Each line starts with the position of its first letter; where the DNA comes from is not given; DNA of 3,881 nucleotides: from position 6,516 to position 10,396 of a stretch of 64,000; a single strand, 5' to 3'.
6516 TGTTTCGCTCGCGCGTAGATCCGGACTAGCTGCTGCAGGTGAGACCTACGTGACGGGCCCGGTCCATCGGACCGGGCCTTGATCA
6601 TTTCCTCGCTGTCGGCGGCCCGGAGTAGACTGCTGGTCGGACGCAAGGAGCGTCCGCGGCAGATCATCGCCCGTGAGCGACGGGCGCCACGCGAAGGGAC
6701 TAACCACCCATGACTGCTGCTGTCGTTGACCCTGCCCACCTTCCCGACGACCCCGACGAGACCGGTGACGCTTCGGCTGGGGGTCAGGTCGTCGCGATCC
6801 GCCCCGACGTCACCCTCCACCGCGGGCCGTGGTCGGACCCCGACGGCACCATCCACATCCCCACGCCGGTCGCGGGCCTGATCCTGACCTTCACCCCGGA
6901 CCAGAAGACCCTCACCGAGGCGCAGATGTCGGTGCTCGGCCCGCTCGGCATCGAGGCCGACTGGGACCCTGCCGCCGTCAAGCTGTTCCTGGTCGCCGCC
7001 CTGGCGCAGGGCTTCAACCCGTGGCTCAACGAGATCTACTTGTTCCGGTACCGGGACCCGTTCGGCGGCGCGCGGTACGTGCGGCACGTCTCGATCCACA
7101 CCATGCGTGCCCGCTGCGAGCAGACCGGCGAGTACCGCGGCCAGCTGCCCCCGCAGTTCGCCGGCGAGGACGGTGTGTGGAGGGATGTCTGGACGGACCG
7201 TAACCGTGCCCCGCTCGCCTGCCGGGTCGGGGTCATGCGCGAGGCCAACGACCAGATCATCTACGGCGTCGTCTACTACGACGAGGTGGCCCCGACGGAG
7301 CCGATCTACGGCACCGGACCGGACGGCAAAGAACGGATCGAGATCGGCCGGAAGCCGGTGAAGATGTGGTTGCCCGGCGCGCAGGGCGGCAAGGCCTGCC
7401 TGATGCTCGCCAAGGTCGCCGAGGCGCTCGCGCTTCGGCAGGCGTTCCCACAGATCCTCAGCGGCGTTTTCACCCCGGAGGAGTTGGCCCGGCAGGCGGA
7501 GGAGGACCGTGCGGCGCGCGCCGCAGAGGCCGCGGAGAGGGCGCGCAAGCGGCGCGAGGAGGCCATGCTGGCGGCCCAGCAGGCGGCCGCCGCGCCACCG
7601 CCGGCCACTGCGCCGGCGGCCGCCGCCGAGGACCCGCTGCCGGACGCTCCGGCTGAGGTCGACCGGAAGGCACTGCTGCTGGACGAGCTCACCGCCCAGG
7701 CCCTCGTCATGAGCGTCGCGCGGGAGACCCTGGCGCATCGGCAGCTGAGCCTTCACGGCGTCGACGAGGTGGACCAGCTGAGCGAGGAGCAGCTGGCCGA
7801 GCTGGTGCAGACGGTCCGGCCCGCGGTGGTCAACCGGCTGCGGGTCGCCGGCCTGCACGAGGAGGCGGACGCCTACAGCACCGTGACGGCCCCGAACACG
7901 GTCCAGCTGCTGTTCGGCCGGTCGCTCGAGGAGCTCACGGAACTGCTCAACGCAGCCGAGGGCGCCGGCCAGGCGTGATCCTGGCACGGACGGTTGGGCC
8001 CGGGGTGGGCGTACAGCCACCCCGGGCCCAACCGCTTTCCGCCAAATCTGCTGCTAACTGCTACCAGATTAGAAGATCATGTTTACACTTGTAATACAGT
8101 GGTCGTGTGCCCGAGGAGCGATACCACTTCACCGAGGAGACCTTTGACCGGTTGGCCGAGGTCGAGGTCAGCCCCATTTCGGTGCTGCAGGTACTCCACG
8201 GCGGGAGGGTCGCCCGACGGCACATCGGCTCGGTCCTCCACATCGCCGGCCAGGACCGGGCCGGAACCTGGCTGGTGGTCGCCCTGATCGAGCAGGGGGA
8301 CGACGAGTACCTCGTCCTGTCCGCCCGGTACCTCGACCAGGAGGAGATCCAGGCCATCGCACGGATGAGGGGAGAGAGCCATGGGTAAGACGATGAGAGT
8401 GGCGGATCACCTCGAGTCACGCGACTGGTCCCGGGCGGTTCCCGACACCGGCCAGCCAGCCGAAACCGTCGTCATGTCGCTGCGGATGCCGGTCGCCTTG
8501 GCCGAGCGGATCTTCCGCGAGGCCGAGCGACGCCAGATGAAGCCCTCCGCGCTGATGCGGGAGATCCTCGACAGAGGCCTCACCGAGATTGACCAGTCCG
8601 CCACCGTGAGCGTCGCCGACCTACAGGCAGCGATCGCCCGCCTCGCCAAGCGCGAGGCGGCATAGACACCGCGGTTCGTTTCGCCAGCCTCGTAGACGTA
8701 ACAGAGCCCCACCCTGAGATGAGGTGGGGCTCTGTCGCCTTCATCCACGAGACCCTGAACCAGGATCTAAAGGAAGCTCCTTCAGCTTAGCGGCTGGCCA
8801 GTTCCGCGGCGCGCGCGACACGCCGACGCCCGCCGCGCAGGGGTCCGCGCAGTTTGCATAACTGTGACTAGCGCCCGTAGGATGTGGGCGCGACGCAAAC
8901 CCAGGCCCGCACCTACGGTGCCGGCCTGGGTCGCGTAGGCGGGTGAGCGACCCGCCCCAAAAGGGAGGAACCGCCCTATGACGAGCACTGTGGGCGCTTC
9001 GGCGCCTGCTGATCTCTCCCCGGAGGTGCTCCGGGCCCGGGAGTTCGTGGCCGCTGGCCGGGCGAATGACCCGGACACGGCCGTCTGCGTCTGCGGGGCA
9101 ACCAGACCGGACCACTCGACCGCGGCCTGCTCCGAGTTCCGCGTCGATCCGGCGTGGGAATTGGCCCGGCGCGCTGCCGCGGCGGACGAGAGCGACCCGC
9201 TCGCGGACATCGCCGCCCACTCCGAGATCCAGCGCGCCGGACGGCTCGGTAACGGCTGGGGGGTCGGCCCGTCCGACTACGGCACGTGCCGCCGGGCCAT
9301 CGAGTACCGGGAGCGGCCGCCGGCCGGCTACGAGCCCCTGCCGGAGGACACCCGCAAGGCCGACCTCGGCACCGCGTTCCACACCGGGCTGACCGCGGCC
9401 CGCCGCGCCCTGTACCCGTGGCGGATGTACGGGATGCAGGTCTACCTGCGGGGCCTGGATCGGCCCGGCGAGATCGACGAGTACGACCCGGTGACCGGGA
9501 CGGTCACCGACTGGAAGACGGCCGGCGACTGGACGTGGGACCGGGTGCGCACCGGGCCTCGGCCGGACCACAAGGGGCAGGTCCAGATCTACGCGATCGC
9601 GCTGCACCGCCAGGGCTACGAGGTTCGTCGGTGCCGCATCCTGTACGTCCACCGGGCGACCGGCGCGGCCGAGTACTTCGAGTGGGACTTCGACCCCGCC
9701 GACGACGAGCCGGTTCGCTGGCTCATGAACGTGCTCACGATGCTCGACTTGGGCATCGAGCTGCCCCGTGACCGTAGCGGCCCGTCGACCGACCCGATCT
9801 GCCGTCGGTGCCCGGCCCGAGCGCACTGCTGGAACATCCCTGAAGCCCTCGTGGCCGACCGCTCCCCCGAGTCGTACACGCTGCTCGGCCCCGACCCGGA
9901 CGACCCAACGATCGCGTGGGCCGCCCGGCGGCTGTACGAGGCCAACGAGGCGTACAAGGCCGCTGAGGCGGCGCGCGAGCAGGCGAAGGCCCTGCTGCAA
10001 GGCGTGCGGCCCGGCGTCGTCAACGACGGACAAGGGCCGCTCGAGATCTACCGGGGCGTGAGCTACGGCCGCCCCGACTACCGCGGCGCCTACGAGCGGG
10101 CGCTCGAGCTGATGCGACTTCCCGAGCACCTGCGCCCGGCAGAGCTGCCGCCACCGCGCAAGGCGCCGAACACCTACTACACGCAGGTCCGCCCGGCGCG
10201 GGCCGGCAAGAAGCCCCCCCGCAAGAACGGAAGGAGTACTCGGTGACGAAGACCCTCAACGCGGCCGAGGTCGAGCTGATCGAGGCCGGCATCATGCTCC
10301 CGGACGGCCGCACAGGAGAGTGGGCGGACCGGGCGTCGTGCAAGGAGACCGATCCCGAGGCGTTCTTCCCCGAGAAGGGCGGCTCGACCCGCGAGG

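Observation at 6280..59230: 28-copy sense-strand stem-loop (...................) between a -10 box and the RBS of unrelated genes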

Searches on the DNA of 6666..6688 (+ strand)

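Call 24: build_rna_model(alignment_id=A2, structure=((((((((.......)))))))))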
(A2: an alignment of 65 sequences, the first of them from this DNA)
Model R1 built from alignment A2 (65 sequences, 23 columns); structure: as given.
model positions 23; base pairs 8; branch points 0; effective number of sequences 65; information 1.315 bits per position. Calibrated on 0.2 Mb of random sequence (short: E-values are rough).
structure used (alignment columns):
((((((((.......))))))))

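Call 25: search_with_rna_model(model_id=R1, source=window, filters=off, max_evalue=10)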
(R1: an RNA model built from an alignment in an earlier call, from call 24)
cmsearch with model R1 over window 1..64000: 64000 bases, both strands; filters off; matches with E-value up to 10: 158.
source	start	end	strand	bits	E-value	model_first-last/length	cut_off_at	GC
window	49279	49301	+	38.8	2.3e-06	1-23/23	no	0.7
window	22493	22515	-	38.7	2.5e-06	1-23/23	no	0.74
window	31074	31096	+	38.7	2.5e-06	1-23/23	no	0.74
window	31582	31604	+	38.7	2.5e-06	1-23/23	no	0.74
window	51752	51774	+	36.1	9.8e-06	1-23/23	no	0.65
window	16768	16790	+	36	1e-05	1-23/23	no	0.74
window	41420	41442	+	36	1e-05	1-23/23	no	0.74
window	41897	41919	+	36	1e-05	1-23/23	no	0.74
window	15658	15680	+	35.2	1.6e-05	1-23/23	no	0.74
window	42542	42564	+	35.2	1.6e-05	1-23/23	no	0.74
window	43202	43224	+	34.5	2.2e-05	1-23/23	no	0.65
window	44098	44120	+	33.8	3.3e-05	1-23/23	no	0.83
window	55084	55106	+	33.2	4.4e-05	1-23/23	no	0.7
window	52472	52494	+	33.2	4.4e-05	1-23/23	no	0.7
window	8936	8958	+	33.1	4.7e-05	1-23/23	no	0.78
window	6666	6688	+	26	0.0019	1-23/23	no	0.78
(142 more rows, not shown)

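Call 54: search_with_rna_model(model_id=R1, sources=[L144, L145, L146, L147, L148, L007, L011, L012, L016, L017, L009, L015, L035], max_evalue=0.05)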
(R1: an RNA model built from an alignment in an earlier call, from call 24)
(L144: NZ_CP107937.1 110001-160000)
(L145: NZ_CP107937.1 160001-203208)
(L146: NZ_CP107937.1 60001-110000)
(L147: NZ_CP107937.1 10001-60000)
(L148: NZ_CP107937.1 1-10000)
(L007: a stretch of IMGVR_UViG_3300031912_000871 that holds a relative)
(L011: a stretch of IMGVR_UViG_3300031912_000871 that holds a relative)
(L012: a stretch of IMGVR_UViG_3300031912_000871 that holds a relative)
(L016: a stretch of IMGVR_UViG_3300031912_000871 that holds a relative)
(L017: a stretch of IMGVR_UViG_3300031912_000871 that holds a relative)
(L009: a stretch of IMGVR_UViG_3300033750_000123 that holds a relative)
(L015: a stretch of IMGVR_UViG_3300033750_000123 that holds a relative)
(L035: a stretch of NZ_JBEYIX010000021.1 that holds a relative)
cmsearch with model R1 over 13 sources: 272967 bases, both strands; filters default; matches with E-value up to 0.05: 54.
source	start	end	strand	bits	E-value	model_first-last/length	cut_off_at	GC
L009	9183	9205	+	38.8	9.7e-06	1-23/23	no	0.7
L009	9672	9694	+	38.8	9.7e-06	1-23/23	no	0.7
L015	6822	6844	+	38.8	9.7e-06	1-23/23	no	0.7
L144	22707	22729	-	38.7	1.1e-05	1-23/23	no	0.74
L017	820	842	-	38.7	1.1e-05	1-23/23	no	0.74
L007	2592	2614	-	36.8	2.9e-05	1-23/23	no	0.74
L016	8009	8031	-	36.8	2.9e-05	1-23/23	no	0.74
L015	197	219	+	36.8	2.9e-05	1-23/23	no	0.74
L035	6025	6047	-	36.8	2.9e-05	1-23/23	no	0.74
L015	2943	2965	+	35.8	4.8e-05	1-23/23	no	0.78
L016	3739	3761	-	35.4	5.9e-05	1-23/23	no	0.83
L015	1579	1601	+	35.2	6.6e-05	1-23/23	no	0.74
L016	6165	6187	-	34.9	7.7e-05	1-23/23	no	0.74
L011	3938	3960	-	34.4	0.0001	1-23/23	no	0.87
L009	8764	8786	+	33.7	0.00015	1-23/23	no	0.7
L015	2169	2191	+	33.6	0.00015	1-23/23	no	0.83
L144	29085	29107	-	33.5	0.00016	1-23/23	no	0.74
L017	4143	4165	-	33.3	0.00018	1-23/23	no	0.65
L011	5943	5965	-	33.3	0.00018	1-23/23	no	0.78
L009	8174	8196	-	33.2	0.00019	1-23/23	no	0.7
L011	7059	7081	-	33.1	0.0002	1-23/23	no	0.78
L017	2152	2174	-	32.9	0.00022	1-23/23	no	0.7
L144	19010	19032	-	32.8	0.00023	1-23/23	no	0.83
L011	4895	4917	-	32.7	0.00025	1-23/23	no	0.87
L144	20806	20828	-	32.7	0.00025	1-23/23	no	0.7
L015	712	734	+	32.7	0.00025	1-23/23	no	0.7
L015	4553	4575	+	32.7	0.00025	1-23/23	no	0.74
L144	32808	32830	-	32.5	0.00027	1-23/23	no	0.74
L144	47591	47613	-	32.4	0.00028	1-23/23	no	0.7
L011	1694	1716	-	32.4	0.00029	1-23/23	no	0.83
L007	2357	2379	-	32.4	0.00029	1-23/23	no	0.87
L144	27554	27576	-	31.8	0.00039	1-23/23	no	0.78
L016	5708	5730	-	31.3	0.00051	1-23/23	no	0.7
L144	46068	46090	-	30.9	0.00061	1-23/23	no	0.74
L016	4640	4662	-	30.9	0.00061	1-23/23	no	0.74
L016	7507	7529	-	30.6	0.00075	1-23/23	no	0.83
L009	6838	6860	+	30.5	0.00078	1-23/23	no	0.87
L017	3378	3400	-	30.5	0.00079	1-23/23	no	0.7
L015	1178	1200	+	30.4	0.00083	1-23/23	no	0.74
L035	5639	5661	-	30.3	0.00085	1-23/23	no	0.83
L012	1239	1261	-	29.7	0.0012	1-23/23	no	0.83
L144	25646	25668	-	29.5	0.0013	1-23/23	no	0.87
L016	4450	4472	-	29.1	0.0016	1-23/23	no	0.83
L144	33231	33253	-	28.9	0.0018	1-23/23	no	0.74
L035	6527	6549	+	28.8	0.0019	1-23/23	no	0.78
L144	21770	21792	-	28.7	0.002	1-23/23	no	0.78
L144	31872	31894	-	28.4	0.0024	1-23/23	no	0.78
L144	22333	22355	-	28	0.0028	1-23/23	no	0.74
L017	7436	7458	-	27.9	0.003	1-23/23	no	0.7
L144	44623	44645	-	26.8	0.0055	1-23/23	no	0.65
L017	1703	1725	-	26.7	0.0057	1-23/23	no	0.87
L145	11892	11914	-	26.5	0.0062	1-23/23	no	0.7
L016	6517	6539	-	25.7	0.0096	1-23/23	no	0.78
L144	24754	24776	-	24.7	0.016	1-23/23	no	0.74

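Call 66: search_with_rna_model(model_id=R1, sources=[L149, L150, L151, L153, L154, L155, L156, L157, L159, L161, L162, L163, L165, L166], max_evalue=0.05)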
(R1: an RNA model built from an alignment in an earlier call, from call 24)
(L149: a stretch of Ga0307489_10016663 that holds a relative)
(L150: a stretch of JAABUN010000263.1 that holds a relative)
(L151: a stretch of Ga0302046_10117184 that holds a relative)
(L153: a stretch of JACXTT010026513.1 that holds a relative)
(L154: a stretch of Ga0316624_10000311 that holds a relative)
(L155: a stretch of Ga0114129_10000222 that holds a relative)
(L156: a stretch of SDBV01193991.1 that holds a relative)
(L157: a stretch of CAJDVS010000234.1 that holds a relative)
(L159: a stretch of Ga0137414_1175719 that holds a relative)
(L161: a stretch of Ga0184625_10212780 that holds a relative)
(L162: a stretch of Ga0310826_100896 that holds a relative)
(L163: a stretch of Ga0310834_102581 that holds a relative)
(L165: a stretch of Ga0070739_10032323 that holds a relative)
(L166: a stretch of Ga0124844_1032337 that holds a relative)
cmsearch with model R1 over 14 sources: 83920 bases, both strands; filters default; matches with E-value up to 0.05: 15.
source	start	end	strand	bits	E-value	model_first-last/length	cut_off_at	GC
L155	7897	7919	-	36.6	9.7e-06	1-23/23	no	0.78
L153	2772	2794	+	36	1.4e-05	1-23/23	no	0.74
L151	1904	1926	+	33.7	4.4e-05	1-23/23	no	0.83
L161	29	51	+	33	6.3e-05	1-23/23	no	0.74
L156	536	558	+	32.8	7.1e-05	1-23/23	no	0.7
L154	12306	12328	+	32.6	8e-05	1-23/23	no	0.7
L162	5612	5634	-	32.3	9.2e-05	1-23/23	no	0.78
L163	945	967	+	32.3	9.2e-05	1-23/23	no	0.78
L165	1515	1537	-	32.2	9.7e-05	1-23/23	no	0.83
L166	746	768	+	31.9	0.00011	1-23/23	no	0.74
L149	2483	2505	-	31.6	0.00013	1-23/23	no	0.7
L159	861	883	+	29.6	0.00039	1-23/23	no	0.74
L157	3399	3421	-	29.4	0.00042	1-23/23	no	0.74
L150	1787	1809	+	28.8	0.00058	1-23/23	no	0.74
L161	490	512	+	28.1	0.00085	1-23/23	no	0.74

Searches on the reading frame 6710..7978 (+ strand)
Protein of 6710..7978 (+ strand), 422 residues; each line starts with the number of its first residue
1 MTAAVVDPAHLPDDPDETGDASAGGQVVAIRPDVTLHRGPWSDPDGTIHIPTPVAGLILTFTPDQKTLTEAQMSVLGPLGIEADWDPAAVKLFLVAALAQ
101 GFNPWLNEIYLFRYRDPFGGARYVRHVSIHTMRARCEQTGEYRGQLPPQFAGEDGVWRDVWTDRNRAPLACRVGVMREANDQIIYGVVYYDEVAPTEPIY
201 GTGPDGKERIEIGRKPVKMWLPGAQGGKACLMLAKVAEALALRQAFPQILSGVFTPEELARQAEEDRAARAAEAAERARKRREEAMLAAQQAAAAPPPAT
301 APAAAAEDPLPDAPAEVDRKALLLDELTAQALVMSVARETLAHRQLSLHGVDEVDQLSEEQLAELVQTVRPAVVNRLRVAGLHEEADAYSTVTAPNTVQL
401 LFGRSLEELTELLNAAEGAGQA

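Call 9: search_protein_families(library=pfam, proteins=[window:6710-7978:+])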
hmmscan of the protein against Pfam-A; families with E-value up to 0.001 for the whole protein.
window:6710-7978:+ (422 aa): 1 family
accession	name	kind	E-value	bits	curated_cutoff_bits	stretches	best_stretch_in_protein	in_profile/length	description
PF03837.19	RecT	-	2.1e-09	37.7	24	1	85-266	19-193/198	RecT family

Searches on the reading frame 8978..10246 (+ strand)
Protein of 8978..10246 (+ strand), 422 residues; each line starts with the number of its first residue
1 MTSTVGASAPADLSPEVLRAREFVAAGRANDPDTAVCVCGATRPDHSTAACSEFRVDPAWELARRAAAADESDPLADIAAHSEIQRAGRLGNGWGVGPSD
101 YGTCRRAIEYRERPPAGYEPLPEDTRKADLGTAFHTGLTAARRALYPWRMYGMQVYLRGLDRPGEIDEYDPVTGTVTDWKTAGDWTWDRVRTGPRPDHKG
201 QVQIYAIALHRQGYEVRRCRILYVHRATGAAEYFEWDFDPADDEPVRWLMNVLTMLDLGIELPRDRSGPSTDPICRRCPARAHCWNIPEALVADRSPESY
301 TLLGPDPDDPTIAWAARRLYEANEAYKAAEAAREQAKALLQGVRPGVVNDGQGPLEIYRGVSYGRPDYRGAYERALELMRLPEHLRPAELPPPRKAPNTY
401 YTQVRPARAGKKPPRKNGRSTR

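Call 9: search_protein_families(library=pfam, proteins=[window:8978-10246:+])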
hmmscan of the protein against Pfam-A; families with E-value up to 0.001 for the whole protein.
window:8978-10246:+ (422 aa): 1 family
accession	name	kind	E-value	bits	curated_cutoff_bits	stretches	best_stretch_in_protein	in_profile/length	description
PF12705.13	PDDEXK_1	-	1.5e-05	25.5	22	1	164-284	126-246/247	PD-(D/E)XK nuclease superfamily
